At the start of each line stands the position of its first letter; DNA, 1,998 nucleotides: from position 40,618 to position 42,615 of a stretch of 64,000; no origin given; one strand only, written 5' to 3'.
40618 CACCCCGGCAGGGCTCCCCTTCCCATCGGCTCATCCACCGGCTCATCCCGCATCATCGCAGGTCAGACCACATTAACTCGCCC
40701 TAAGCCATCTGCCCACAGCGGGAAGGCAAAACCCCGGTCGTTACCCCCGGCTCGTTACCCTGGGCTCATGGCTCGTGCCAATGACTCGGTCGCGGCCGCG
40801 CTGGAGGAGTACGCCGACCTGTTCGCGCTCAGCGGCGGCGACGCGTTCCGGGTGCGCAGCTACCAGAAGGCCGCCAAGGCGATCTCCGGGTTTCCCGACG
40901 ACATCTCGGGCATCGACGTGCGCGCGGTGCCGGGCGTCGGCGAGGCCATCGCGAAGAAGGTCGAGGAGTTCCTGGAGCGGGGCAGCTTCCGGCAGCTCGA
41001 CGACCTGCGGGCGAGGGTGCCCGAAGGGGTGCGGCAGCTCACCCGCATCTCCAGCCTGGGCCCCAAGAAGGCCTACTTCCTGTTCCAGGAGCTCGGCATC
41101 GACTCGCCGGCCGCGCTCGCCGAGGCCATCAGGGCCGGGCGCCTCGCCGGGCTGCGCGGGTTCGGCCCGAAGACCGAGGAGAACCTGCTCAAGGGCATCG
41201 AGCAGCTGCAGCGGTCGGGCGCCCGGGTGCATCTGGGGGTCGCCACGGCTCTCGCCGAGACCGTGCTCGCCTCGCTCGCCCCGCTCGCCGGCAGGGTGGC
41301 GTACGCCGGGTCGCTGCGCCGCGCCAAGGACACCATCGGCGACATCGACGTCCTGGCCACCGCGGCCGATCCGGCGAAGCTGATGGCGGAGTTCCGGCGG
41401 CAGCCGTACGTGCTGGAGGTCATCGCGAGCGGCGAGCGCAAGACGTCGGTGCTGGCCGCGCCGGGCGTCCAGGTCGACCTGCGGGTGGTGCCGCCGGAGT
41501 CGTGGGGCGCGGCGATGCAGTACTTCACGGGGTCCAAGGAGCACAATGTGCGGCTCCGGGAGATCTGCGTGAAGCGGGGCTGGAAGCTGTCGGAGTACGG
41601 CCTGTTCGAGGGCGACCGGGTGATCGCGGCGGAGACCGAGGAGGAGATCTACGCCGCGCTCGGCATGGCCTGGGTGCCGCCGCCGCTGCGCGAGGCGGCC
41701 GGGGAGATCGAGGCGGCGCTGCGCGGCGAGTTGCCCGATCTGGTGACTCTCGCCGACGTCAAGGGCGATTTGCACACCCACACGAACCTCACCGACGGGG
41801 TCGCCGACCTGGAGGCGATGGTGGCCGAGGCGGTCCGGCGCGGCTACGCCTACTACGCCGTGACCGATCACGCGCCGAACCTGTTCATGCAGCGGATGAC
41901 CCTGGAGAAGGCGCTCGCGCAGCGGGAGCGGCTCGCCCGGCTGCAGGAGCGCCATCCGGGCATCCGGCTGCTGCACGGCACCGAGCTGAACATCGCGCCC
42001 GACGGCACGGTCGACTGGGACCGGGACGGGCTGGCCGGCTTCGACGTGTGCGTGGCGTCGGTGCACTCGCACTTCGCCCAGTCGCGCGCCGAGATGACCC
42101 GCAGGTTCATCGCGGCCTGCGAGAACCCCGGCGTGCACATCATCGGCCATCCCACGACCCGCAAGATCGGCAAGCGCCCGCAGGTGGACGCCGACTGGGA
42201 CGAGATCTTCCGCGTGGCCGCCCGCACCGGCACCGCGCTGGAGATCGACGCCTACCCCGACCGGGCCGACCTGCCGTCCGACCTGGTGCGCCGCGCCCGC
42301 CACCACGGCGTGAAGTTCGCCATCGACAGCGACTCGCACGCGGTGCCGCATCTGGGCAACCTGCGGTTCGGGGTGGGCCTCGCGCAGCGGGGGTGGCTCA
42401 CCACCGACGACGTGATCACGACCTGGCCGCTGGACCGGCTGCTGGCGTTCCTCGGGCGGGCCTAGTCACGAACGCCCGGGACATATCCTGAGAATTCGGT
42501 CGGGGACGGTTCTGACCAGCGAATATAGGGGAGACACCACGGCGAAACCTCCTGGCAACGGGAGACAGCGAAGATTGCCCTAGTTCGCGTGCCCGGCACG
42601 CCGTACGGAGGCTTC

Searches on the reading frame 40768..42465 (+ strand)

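Call 16: search_protein_families(library=ncbifam, proteins=[window:40768-42465:+], max_evalue=10)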
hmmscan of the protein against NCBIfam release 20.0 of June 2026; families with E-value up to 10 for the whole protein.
window:40768-42465:+ (565 aa): 19 families
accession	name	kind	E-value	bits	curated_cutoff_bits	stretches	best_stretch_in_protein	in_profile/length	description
NF006375.0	PRK08609.1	equivalog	3.4e-138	461.7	426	1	8-564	7-569/571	DNA polymerase/3'-5' exonuclease PolX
NF005928.0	PRK07945.1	equivalog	5.9e-66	223.1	250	2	328-561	95-333/337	PHP domain-containing protein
NF006702.0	PRK09248.1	domain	3.6e-22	79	264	1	332-562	4-232/246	PHP domain-containing protein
NF006251.0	PRK08392.1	equivalog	6.4e-20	71.6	212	1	334-549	3-210/216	hypothetical protein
TIGR01856.1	hisJ_fam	subfamily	4.2e-09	36.5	90.2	1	334-434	2-112/252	histidinol-phosphatase HisJ family protein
NF004981.0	PRK06361.1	equivalog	1.4e-07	31.2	117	1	334-529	3-181/217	histidinol phosphate phosphatase domain-containing protein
NF041577.1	nside_bi_sphtase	equivalog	1.4e-05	24.4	400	1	333-369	4-40/276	3',5'-nucleoside bisphosphate phosphatase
NF038032.1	CehA_McbA_metalo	domain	1.8e-05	24.4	80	1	332-406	4-66/315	CehA/McbA family metallohydrolase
NF005596.0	PRK07328.1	subfamily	7e-05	22.3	202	2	456-528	155-235/269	histidinol-phosphatase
NF005996.1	PRK08123.1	equivalog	7.1e-05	22.2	133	1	334-410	2-82/262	histidinol-phosphatase HisJ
NF047791.1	RNaseRnm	equivalog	0.0011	18.3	375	1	334-370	4-40/275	RNase RNM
TIGR00594.1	polc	superfamily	0.02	12.9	434.35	1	335-373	6-43/1022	DNA polymerase III subunit alpha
NF005932.1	PRK07956.1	equivalog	0.046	12.2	369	1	92-149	443-499/664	NAD-dependent DNA ligase LigA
TIGR01405.1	polC_Gram_pos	equivalog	0.058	11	1043.45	2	334-369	108-143/1211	DNA polymerase III subunit alpha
NF041661.1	Cycl_ph_dihydrol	equivalog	0.079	12.3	500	1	334-369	1-36/259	phosphoribosyl 1,2-cyclic phosphate 1,2-diphosphodiesterase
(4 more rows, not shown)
